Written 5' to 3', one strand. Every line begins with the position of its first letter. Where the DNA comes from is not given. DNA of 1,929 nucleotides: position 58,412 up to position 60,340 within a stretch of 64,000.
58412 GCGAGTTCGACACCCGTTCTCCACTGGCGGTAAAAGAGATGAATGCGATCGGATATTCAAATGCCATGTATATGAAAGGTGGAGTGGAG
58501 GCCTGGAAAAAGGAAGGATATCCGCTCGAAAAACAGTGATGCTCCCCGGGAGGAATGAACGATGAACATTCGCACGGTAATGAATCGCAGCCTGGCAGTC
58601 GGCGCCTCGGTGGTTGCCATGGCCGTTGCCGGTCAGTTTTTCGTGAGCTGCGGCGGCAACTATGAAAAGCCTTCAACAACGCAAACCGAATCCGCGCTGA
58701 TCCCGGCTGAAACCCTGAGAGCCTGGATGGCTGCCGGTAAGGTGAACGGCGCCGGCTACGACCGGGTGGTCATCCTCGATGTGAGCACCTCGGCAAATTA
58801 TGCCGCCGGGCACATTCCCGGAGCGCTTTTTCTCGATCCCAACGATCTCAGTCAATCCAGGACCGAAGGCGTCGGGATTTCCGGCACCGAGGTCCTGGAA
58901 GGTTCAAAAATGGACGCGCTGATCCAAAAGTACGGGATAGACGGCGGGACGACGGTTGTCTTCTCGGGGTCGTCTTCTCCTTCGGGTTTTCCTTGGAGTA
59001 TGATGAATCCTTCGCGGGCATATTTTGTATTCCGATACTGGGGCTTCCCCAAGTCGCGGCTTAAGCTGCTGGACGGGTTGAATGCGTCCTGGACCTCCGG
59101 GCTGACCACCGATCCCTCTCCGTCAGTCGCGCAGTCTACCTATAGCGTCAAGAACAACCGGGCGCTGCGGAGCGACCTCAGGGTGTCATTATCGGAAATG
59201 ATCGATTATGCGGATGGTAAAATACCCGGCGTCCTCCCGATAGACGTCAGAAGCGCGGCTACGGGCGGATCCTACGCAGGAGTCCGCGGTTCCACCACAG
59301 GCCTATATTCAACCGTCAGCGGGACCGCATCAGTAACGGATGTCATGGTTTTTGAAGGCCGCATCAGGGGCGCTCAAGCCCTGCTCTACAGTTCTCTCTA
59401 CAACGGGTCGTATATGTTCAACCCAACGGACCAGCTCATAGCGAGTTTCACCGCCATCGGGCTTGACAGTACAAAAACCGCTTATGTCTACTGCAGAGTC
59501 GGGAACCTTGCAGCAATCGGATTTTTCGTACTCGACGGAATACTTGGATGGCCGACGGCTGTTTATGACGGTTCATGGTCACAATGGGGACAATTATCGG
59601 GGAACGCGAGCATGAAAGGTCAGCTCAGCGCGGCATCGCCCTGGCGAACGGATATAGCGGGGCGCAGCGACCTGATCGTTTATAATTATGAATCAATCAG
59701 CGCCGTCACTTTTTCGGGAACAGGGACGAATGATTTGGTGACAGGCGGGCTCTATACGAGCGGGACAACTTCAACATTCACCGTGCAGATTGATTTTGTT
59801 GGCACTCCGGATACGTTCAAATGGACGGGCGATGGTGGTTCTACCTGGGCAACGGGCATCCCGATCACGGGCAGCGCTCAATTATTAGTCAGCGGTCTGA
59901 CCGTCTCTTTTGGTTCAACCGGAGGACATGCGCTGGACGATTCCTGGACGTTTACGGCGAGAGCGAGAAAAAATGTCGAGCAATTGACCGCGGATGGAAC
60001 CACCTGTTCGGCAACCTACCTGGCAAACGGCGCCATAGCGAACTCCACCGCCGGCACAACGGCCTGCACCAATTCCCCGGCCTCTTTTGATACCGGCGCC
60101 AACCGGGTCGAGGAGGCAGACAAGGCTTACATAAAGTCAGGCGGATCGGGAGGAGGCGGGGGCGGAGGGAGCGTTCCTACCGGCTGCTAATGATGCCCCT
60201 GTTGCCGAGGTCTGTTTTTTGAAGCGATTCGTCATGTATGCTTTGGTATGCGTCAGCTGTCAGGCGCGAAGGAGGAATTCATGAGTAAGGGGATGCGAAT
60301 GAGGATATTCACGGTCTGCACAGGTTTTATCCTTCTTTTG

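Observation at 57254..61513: Three exported rhodanese proteins plus a porin-like barrel: candidate outer-membrane sulfur/selenium relay without cytochromes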

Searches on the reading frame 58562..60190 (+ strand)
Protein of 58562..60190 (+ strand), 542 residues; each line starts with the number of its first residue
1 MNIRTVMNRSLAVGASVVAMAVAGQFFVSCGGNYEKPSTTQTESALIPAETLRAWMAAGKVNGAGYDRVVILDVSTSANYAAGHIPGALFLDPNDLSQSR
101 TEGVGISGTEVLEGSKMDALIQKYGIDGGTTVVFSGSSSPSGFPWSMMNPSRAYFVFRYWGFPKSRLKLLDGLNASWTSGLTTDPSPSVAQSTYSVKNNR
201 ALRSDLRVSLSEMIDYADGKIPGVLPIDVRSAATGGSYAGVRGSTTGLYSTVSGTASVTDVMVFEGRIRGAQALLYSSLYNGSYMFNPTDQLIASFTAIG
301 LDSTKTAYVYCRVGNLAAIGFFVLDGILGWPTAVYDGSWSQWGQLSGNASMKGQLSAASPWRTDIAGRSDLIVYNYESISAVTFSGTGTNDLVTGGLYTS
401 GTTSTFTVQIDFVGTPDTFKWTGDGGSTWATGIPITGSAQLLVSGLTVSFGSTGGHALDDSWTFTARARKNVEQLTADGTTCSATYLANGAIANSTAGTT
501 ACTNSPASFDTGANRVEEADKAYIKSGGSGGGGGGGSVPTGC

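Call 3: search_protein_families(library=pfam, proteins=[window:58562-60190:+], max_evalue=0.01)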
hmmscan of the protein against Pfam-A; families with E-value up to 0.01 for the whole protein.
window:58562-60190:+ (542 aa): 1 family
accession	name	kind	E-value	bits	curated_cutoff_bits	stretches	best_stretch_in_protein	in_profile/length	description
PF00581.25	Rhodanese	-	4.9e-12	46.6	22.2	2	67-139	15-71/102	Rhodanese-like domain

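Call 4: search_protein_families(library=ncbifam, proteins=[window:58562-60190:+], max_evalue=0.01)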
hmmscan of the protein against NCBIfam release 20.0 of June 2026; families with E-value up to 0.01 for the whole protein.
window:58562-60190:+ (542 aa): 2 families
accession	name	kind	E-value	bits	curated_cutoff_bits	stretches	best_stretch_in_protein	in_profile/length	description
NF040901.1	SeO3_TeO2_ExtH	equivalog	5.9e-89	299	200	1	18-367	12-381/430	selenite/tellurite reduction operon rhodanese-like protein ExtH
NF008557.0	PRK11493.1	equivalog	2e-08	33.7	250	1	265-344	193-271/281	3-mercaptopyruvate sulfurtransferase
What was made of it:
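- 58562..60190 (+): ExtH orthologue: an outer-membrane-type lipoprotein (lipobox FVSC, Cys30). Its parts are:
- a tandem rhodanese (res ~45-345) with a Cys-less N-domain and catalytic Cys311 in YCRVGN (codon 59492-59494);
- a clade-specific beta-sandwich insert (res 369-466, nt 59666-59959);
- a conserved helix N-x2-E-x2-D-x2-Y (res 515-526);
- a disordered Gly-rich arm ending in Cys542 (codon 60185-60187). NCBIfam NF040901 ExtH equivalog scores 299 bits against a cut-off of 200 (call 4).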

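Call 25: find_homologous_proteins(query=window:58562-60190:+, max_evalue=1e-8)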
Query window:58562-60190:+ (542 aa): 207 proteins with E <= 1e-8 among 8000 candidates; the best 120 are listed.
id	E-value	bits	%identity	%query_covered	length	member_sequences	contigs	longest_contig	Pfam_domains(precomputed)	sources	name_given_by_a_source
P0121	0.0e+0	1192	100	100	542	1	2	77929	PF00581.26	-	-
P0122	6.6e-272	921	80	100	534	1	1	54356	PF00581.26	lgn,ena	-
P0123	3.8e-270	916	80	100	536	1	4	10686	PF00581.26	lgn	-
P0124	1.6e-252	857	73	97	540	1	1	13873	PF00581.26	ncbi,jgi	jgi:3-mercaptopyruvate sulfurtransferase SseA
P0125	6.7e-241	819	72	93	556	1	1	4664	PF00581.26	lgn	-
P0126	2.0e-238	811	70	100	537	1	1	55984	PF00581.26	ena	-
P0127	5.8e-233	793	68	100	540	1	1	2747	PF00581.26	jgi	jgi:3-mercaptopyruvate sulfurtransferase SseA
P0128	8.6e-223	759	65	100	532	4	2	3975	PF00581.26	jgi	jgi:3-mercaptopyruvate sulfurtransferase SseA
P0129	1.5e-222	758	68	99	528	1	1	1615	PF00581.26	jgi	jgi:3-mercaptopyruvate sulfurtransferase SseA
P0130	1.7e-220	752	66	100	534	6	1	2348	PF00581.26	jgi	-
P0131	1.1e-209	716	64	100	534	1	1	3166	PF00581.26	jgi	jgi:3-mercaptopyruvate sulfurtransferase SseA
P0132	9.8e-209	713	64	100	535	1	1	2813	PF00581.26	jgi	jgi:3-mercaptopyruvate sulfurtransferase SseA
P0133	8.1e-206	703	62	100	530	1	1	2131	PF00581.26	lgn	-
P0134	3.6e-205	701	64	99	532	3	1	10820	PF00581.26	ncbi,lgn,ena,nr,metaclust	ncbi:MAG: hypothetical protein A2X58_06880 [Nitrospirae bacterium GWC2_56_14]|nr:MAG: hypothetical p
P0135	1.3e-201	689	63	98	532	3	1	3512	PF00581.26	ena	-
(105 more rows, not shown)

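Call 29: search_solved_structures(query=A2, max_evalue=0.01)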
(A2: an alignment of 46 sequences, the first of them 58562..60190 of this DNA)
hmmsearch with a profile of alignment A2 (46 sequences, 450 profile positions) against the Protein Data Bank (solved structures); distinct sequences matched with E-value up to 0.01: 31.
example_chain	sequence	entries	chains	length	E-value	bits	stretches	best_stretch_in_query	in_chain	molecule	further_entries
1uar_A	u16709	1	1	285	5.5e-30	107.5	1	69-342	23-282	Rhodanese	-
3aax_A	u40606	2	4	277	7.2e-27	97.2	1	69-338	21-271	Putative thiosulfate sulfurtransferase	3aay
3hwi_A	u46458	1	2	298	9.2e-27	96.8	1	69-338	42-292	Thiosulfate sulfurtransferase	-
8k55_A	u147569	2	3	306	5.4e-25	91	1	76-334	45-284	sulfur transferase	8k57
3p3a_A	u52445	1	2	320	1.2e-20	76.7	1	77-334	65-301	Thiosulfate sulfurtransferase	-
3hzu_A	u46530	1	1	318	1.9e-19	72.7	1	80-334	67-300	Thiosulfate sulfurtransferase sseA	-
1urh_A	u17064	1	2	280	1.8e-12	49.8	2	254-334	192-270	3-MERCAPTOPYRUVATE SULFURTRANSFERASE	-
8agf_A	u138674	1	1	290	9.9e-12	47.3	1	79-333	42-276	Thiosulfate sulfurtransferase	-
3ipo_A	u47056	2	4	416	1.4e-11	46.8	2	80-185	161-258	Putative thiosulfate sulfurtransferase ynjE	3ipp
2wlr_A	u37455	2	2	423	1.4e-11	46.8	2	80-185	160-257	PUTATIVE THIOSULFATE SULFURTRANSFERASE YNJE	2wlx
1rhd_A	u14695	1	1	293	1.5e-11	46.7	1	78-332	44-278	RHODANESE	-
1dp2_A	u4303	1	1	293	3.7e-11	45.4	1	78-332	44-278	RHODANESE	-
1boh_A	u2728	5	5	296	3.8e-11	45.4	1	78-332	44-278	RHODANESE | CARBOXYMETHYLATED RHODANESE | SULFUR-SUBSTITUTED RHODANESE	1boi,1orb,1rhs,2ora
8q5z_A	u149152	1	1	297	3.8e-11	45.4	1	78-332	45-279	Thiosulfate sulfurtransferase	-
1e0c_A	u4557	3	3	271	1e-09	40.7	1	254-334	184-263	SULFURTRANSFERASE | PUTATIVE THIOSULFATE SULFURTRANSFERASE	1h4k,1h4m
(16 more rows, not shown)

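Call 41: predict_structure(alignment_id=A2)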
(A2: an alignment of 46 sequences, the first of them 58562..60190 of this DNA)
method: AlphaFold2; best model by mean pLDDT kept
length: 542 residues; sequences in the alignment: 46
mean_pLDDT: 88.5   pTM: 0.85
mean pLDDT of the five models: 88.5, 87.1, 86.8, 85.8, 85.7
residues with pLDDT >= 90: 384; 70-90: 94; 50-70: 35; < 50: 29
segments of 3 or more residues with pLDDT < 50: 1-4, 26-30, 252-256, 529-542
pLDDT, mean of each block of 10 residues (from residue 1): 50 62 50 74 93 96 92 95 95 93 84 97 94 88 78 97 95 89 93 91 94 96 97 95 87 56 97 97 95 98 98 93 98 95 95 95 97 92 95 91 93 97 93 96 95 96 94 84 87 87 89 90 77 40 31
secondary structure, 60 per line:
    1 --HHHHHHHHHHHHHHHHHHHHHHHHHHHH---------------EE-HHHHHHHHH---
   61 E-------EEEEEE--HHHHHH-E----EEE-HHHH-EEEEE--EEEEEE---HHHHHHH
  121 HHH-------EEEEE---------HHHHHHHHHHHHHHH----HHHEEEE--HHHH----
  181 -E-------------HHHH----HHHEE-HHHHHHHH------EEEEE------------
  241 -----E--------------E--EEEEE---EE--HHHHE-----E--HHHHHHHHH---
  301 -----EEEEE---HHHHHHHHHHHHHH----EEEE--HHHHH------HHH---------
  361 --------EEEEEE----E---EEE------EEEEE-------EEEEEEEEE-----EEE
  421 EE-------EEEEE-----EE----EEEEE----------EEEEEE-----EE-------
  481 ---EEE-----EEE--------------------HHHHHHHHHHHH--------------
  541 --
elements in order: H3-30 H49-57 E69-74 H77-82 E89-91 H93-96 E98-102 E105-110 H114-123 E131-135 H145-159 E167-170 H173-176 H196-199 H210-217 E224-228 E264-268 H276-279 H289-297 E306-310 H314-327 E332-335 H338-342 E369-374 E383-385 E392-396 E404-412 E418-422 E430-434 E446-450 E461-466 E484-486 E492-494 H515-526
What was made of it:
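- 58562..60190 (+): The AF2 model has pLDDT 88.5 (call 41).
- On SoxY-like covalent sulfur carrier arm: Residues 529-542 have pLDDT <50 (call 41).
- Checked: It is a confidently folded beta-sandwich (res 369-466), then a conserved helix (515-526), then a disordered Gly-rich arm ending in Cys542 (call 41).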

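Call 45: fold_search(model_id=the predicted structure, library=pdb)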
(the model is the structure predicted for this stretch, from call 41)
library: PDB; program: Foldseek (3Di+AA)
matches with E <= 10: 956; with E <= 0.001: 55
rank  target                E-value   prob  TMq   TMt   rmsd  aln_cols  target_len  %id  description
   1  3hwi_B                2.7e-17  1.00  0.42  0.80   4.2       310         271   24  Crystal structure of probable thiosulfate sulfurtransferase Cysa2 (Rhodanese-like protein) from Mycobacterium tubercul (released 2009-06-30)
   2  3aax_B                3.3e-17  1.00  0.43  0.82   3.3       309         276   25  Crystal structure of probable thiosulfate sulfurtransferase cysa3 (RV3117) from Mycobacterium tuberculosis: monoclinic (released 2009-12-08)
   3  1uar                  3.9e-17  1.00  0.43  0.81   3.5       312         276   24  Crystal structure of Rhodanese from Thermus thermophilus HB8 (released 2004-09-21)
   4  3hzu                  6.7e-17  1.00  0.42  0.76   4.7       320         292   24  Crystal structure of probable thiosulfate sulfurtransferase SSEA (rhodanese) from Mycobacterium tuberculosis (released 2009-07-07)
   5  3p3a_A                8.0e-17  1.00  0.42  0.76   4.0       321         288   24  Crystal structure of a putative thiosulfate sulfurtransferase from Mycobacterium thermoresistible (released 2010-10-13)
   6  3aay_B                9.0e-17  1.00  0.43  0.80   4.3       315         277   24  Crystal structure of probable thiosulfate sulfurtransferase CYSA3 (RV3117) from Mycobacterium tuberculosis: orthorhomb (released 2009-12-08)
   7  3p3a_B                9.5e-17  1.00  0.42  0.76   4.2       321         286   25  Crystal structure of a putative thiosulfate sulfurtransferase from Mycobacterium thermoresistible (released 2010-10-13)
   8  8q5z                  1.1e-16  1.00  0.43  0.78   4.3       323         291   21  Crystal structure of bovine Thiosulfate sulfurtransferase (released 2023-09-20)
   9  8k55_A                1.1e-16  1.00  0.43  0.74   4.2       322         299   26  Crystal structure of sulfur transferase from Frondihabitans sp. PAMC28461 crystallized in the P1 space group (released 2024-04-24)
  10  3aay_A                1.4e-16  1.00  0.42  0.81   3.5       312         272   25  Crystal structure of probable thiosulfate sulfurtransferase CYSA3 (RV3117) from Mycobacterium tuberculosis: orthorhomb (released 2009-12-08)
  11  3hwi_A                1.6e-16  1.00  0.41  0.80   3.6       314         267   25  Crystal structure of probable thiosulfate sulfurtransferase Cysa2 (Rhodanese-like protein) from Mycobacterium tubercul (released 2009-06-30)
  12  3aax_A                2.3e-16  1.00  0.41  0.79   4.4       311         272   24  Crystal structure of probable thiosulfate sulfurtransferase cysa3 (RV3117) from Mycobacterium tuberculosis: monoclinic (released 2009-12-08)
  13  8k57                  3.1e-16  1.00  0.43  0.76   3.3       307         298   25  Crystal structure of sulfur transferase from Frondihabitans sp. PAMC28461 crystallized in the I21 space group (released 2024-04-24)
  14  8k55_B                3.5e-16  1.00  0.42  0.75   4.2       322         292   25  Crystal structure of sulfur transferase from Frondihabitans sp. PAMC28461 crystallized in the P1 space group (released 2024-04-24)
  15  1e0c                  3.7e-15  1.00  0.39  0.74   5.7       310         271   17  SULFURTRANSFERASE FROM AZOTOBACTER VINELANDII (released 2000-05-08)
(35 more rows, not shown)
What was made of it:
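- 58562..60190 (+): Foldseek gives TM ~0.8 to thiosulfate sulfurtransferases 3aax and 1uar (call 45).
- On ExtH (NCBIfam NF040901, rhodanese-like protein ExtH): Foldseek gives TM ~0.8 to two-domain thiosulfate sulfurtransferases (call 45).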

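Call 65: find_encoding_contigs(protein=P0121, flank=10000, max_places=3)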
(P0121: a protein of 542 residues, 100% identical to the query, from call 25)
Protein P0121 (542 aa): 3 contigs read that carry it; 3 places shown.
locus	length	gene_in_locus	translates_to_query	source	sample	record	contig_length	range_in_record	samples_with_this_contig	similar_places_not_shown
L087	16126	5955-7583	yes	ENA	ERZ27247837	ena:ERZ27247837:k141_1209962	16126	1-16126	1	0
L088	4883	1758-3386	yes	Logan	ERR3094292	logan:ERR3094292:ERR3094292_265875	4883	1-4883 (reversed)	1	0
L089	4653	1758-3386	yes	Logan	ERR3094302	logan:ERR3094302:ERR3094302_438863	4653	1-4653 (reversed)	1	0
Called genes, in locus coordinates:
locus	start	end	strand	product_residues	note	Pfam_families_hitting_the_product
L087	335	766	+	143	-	PF00582:Usp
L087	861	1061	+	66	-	-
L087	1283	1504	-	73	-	-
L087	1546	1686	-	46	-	-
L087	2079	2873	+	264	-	PF00582:Usp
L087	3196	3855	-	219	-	PF00196:GerE, PF08281:Sigma70_r4_2 (weak)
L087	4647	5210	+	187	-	PF00581:Rhodanese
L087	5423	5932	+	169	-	PF00581:Rhodanese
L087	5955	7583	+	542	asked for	PF00581:Rhodanese (faint)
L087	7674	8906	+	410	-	PF07396:Porin_O_P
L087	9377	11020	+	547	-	PF00015:MCPsignal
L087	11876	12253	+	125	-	PF00072:Response_reg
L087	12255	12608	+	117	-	PF01740:STAS (weak), PF13466:STAS_2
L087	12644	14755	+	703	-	PF01627:Hpt, PF02895:H-kinase_dim, PF02518:HATPase_c, PF01584:CheW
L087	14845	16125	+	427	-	?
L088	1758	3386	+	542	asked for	PF00581:Rhodanese (faint)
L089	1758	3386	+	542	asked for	PF00581:Rhodanese (faint)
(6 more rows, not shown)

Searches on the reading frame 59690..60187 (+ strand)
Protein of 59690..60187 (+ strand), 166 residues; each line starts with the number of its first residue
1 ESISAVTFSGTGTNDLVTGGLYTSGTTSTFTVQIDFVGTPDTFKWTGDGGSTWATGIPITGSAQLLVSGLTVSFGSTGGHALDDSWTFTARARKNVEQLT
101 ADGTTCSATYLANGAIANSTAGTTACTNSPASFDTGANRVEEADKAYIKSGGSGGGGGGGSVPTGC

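Call 76: search_solved_structures(query=window:59690-60187:+, max_evalue=10)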
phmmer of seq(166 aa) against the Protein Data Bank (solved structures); distinct sequences matched with E-value up to 10: 1.
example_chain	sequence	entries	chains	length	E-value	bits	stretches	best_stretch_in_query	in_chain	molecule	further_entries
9tp5_A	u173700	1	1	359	1.1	12.6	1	12-115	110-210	Serine/threonine-protein phosphatase BSU1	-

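Call 77: search_protein_families(library=pfam, proteins=[window:59690-60187:+], max_evalue=10)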
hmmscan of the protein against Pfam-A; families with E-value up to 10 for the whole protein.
seq(166 aa): 0 families
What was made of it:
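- On SoxY-like covalent sulfur carrier arm: There is no Pfam or PDB sequence match for residues 377-542 (calls 76, 77).
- Closest known: SoxY of the SoxYZ carrier. Different: No sequence or fold relationship was found: there are no Pfam or PDB hits for ExtH residues 377-542 (calls 76, 77).
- Tried and rejected: There were no hits (calls 76, 77), so the beta-sandwich insert remains unclassified.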
